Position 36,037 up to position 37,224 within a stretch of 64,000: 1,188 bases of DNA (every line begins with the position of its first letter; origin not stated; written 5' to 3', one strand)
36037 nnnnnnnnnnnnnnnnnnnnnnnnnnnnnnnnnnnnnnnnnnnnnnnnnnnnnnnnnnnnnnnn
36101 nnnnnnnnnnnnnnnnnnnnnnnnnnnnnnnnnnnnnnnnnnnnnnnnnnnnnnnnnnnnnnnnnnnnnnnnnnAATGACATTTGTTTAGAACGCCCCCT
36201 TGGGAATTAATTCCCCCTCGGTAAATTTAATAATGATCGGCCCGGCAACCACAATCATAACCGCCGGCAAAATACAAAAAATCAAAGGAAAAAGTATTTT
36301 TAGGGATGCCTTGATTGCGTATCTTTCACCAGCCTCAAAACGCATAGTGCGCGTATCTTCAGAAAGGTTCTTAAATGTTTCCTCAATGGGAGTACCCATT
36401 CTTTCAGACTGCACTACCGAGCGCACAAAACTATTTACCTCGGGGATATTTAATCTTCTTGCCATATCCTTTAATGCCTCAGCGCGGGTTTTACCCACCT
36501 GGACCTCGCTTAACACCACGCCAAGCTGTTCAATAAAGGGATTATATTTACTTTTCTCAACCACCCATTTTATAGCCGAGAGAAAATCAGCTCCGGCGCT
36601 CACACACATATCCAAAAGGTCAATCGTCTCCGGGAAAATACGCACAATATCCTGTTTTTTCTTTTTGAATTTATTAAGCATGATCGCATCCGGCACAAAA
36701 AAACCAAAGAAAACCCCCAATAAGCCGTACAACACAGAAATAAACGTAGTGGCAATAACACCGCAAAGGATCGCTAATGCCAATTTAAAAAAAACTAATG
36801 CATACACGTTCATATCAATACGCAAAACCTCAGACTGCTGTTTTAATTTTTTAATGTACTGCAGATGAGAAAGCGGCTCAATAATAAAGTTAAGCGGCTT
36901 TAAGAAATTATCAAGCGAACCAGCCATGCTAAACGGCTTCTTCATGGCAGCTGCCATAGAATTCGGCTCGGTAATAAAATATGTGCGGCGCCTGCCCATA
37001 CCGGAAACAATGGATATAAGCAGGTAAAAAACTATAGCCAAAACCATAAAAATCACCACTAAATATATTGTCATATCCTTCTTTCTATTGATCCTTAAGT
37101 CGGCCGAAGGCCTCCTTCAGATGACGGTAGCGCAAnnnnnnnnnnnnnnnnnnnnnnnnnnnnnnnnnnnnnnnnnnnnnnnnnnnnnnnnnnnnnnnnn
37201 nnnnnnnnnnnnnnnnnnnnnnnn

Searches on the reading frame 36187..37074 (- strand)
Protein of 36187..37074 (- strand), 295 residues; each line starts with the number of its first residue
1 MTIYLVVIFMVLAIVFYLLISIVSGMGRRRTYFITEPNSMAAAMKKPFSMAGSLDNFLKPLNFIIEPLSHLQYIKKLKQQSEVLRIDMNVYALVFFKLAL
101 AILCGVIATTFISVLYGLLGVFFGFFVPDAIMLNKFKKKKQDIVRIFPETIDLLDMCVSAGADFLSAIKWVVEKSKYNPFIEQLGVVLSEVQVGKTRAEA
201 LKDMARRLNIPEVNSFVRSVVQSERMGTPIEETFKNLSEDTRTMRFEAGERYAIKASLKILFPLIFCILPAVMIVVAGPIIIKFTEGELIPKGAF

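Call 29: search_protein_families(library=pfam, proteins=[window:36187-37074:-], max_evalue=0.01)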
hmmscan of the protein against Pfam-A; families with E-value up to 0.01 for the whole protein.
window:36187-37074:- (295 aa): 1 family
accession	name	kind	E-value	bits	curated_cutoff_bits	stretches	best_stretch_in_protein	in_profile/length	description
PF00482.28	T2SSF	-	1.4e-15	57.8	25.2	1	151-276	2-123/125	Type II secretion system (T2SS), protein F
